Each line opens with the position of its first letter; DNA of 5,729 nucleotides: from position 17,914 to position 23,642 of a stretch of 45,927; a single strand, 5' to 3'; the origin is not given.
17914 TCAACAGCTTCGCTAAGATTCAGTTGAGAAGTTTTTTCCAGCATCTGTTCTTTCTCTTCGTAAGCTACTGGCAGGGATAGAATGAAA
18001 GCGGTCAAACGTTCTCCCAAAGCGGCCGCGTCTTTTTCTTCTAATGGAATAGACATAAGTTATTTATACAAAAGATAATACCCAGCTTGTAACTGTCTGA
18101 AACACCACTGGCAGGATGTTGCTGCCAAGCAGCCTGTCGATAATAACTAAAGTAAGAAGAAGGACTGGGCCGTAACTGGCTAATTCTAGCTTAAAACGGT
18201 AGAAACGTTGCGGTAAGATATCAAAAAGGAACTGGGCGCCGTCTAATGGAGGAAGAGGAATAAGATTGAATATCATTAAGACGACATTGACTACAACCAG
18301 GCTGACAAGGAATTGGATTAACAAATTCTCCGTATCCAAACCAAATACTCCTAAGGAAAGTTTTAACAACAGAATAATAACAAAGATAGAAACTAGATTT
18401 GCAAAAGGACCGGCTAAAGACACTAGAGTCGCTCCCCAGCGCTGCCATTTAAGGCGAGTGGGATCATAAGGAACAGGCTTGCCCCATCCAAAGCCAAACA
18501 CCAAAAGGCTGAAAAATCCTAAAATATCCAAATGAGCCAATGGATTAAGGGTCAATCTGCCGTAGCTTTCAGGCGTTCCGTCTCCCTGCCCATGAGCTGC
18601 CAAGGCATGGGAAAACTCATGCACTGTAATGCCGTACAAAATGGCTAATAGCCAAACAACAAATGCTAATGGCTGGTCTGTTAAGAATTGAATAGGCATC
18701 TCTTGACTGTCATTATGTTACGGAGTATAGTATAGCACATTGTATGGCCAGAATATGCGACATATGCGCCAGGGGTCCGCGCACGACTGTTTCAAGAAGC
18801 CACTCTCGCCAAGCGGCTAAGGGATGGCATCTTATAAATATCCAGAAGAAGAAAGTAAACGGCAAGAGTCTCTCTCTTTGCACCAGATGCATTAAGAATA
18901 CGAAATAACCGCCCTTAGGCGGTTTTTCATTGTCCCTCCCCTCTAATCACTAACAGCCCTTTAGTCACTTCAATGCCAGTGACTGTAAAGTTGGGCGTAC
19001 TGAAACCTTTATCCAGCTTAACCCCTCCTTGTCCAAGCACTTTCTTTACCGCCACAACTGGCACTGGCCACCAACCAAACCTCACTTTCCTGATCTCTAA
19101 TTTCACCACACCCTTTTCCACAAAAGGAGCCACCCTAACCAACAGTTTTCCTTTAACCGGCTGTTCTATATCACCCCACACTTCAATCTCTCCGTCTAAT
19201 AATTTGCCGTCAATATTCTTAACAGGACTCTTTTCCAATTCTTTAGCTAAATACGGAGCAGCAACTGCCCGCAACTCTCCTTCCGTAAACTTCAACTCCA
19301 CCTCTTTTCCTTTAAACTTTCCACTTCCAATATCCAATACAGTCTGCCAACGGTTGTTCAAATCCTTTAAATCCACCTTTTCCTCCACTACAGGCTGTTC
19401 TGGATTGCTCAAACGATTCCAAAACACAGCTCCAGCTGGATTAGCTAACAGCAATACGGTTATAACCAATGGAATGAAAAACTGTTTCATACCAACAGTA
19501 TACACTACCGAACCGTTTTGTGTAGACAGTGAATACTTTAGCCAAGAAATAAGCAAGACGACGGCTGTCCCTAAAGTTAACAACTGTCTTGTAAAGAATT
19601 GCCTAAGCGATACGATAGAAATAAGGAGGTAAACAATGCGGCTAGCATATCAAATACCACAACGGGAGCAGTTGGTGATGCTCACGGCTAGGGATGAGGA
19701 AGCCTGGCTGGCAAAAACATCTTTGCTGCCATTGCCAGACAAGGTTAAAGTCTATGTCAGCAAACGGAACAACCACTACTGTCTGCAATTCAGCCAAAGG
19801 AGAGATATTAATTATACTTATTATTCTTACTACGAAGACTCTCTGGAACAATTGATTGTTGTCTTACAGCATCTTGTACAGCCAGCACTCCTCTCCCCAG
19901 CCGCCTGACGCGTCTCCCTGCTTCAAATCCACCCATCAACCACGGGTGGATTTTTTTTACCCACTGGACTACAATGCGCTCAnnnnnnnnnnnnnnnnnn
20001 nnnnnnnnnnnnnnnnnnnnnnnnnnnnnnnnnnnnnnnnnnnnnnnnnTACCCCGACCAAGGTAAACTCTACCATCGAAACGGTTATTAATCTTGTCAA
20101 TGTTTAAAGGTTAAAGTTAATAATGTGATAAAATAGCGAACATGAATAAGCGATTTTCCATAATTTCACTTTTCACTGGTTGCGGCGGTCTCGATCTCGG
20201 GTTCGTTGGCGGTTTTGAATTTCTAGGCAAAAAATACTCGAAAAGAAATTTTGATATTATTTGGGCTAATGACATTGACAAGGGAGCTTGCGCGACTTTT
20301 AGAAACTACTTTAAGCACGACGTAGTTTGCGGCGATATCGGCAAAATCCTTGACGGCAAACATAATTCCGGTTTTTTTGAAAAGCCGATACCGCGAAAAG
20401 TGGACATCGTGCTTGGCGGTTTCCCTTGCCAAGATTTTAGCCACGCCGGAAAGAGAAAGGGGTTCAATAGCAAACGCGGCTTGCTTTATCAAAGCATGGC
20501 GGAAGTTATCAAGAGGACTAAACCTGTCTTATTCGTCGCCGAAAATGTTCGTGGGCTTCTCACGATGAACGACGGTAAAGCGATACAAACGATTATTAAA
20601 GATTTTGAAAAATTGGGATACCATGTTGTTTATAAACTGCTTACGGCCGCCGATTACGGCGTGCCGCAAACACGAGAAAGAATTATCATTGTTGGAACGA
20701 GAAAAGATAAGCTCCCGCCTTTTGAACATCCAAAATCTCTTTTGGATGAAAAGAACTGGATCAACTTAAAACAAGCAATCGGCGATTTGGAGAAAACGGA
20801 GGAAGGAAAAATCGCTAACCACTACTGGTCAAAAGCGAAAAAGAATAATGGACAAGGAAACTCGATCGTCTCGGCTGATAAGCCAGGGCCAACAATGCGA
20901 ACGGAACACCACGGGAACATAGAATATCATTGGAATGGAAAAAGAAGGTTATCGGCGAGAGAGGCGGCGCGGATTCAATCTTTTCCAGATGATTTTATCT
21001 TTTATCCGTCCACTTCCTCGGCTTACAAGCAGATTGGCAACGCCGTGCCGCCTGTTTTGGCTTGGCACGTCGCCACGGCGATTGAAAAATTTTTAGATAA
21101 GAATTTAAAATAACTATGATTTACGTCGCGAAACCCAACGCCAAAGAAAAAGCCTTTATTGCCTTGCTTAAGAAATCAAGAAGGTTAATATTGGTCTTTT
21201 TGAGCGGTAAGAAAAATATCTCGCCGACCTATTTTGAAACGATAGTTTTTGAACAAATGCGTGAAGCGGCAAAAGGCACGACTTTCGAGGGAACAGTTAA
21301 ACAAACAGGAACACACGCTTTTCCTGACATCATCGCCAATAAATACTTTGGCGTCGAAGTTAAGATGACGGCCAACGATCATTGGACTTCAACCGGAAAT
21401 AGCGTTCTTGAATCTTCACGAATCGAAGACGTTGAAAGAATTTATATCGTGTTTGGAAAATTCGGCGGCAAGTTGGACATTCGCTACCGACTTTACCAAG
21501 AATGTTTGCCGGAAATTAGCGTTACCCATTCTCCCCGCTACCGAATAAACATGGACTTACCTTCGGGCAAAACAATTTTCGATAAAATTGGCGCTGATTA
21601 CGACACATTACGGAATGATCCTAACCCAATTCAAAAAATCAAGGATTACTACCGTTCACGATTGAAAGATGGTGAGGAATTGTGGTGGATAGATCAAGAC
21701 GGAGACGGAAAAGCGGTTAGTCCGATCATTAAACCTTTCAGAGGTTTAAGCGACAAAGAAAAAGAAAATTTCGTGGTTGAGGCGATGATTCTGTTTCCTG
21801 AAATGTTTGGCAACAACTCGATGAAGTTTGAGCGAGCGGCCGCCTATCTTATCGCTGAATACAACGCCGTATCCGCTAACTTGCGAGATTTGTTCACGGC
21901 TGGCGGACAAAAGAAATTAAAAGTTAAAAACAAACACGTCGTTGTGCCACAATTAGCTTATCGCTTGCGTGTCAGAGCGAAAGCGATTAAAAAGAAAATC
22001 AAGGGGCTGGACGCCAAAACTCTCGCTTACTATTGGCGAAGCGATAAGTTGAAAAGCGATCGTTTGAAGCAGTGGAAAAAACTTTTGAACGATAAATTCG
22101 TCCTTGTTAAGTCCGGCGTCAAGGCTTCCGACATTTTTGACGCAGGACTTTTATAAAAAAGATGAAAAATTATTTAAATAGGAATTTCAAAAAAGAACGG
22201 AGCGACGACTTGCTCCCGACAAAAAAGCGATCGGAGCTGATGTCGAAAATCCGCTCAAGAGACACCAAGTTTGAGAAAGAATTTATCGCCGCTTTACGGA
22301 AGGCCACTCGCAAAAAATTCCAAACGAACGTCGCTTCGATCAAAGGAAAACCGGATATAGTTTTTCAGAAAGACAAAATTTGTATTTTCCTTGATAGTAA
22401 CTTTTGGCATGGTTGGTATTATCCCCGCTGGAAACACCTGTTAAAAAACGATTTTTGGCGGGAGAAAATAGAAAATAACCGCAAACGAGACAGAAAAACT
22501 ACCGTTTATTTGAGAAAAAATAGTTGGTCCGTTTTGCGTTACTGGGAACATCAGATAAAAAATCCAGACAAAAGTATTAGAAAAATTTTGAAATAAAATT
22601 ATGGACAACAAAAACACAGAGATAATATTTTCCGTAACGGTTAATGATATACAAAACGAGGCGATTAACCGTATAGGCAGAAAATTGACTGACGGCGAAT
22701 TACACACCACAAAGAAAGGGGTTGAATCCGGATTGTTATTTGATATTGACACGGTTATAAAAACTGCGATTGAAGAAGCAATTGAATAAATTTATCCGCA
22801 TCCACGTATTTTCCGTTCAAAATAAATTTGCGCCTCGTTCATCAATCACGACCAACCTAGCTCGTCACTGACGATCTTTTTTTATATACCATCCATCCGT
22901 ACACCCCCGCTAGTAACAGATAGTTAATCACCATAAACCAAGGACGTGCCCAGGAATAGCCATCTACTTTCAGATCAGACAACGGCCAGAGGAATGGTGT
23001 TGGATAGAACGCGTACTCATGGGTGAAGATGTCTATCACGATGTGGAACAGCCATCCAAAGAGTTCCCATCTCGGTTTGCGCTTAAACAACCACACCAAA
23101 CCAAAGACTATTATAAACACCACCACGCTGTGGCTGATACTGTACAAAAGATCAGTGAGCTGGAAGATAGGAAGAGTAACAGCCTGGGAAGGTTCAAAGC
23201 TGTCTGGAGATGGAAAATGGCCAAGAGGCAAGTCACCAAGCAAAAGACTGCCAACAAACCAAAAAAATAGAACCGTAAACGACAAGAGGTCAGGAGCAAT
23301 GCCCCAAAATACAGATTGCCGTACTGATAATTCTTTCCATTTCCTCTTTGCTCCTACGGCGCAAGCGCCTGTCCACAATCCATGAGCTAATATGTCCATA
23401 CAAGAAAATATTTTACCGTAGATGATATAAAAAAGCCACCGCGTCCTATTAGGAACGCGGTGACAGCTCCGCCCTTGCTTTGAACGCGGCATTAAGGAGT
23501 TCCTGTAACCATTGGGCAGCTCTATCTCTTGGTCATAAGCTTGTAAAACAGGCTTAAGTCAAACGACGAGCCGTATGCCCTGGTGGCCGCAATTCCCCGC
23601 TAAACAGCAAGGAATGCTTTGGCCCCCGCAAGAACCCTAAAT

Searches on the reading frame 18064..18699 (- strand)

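Call 23: search_protein_families(library=pfam, proteins=[window:18064-18699:-], max_evalue=0.001)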
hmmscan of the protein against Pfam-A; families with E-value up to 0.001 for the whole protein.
window:18064-18699:- (211 aa): 1 family
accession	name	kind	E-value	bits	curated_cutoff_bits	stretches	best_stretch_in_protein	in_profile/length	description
PF02163.28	Peptidase_M50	-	3.1e-12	46.8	27.2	1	88-168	76-200/221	Peptidase family M50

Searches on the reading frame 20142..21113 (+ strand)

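Call 23: search_protein_families(library=pfam, proteins=[window:20142-21113:+], max_evalue=0.001)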
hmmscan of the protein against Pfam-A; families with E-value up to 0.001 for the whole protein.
window:20142-21113:+ (323 aa): 1 family
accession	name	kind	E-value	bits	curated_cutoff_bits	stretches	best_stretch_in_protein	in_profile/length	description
PF00145.23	DNA_methylase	-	2.9e-80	270.5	22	2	5-238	1-218/324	C-5 cytosine-specific DNA methylase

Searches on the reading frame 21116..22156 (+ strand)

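Call 23: search_protein_families(library=pfam, proteins=[window:21116-22156:+], max_evalue=0.001)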
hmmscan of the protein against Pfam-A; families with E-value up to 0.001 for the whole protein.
window:21116-22156:+ (346 aa): 1 family
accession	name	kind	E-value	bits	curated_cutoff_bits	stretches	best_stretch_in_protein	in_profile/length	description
PF21586.3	DraIII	-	0.00095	19.5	27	0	287-338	11-62/168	DraIII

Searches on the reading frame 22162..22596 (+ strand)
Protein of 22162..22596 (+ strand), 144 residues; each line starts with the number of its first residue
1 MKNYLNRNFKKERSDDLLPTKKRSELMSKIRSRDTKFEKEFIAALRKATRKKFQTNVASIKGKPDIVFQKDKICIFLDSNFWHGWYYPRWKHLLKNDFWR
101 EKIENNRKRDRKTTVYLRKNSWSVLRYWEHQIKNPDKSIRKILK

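Call 23: search_protein_families(library=pfam, proteins=[window:22162-22596:+], max_evalue=0.001)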
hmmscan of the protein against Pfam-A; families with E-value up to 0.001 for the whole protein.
window:22162-22596:+ (144 aa): 2 families
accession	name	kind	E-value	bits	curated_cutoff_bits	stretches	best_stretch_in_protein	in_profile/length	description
PF03852.21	Vsr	-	6.5e-17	61.6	27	1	16-84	2-69/74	DNA mismatch endonuclease Vsr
PF04480.18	DUF559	-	0.0001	22.5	20.6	0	105-143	66-105/109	Protein of unknown function (DUF559)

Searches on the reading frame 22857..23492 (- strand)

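Call 23: search_protein_families(library=pfam, proteins=[window:22857-23492:-], max_evalue=0.001)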
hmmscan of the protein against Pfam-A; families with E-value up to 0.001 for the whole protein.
window:22857-23492:- (211 aa): 1 family
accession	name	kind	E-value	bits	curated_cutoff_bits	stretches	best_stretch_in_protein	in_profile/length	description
PF04307.19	YdjM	-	1.5e-05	25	29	1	118-201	63-146/176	YdjM inner membrane protein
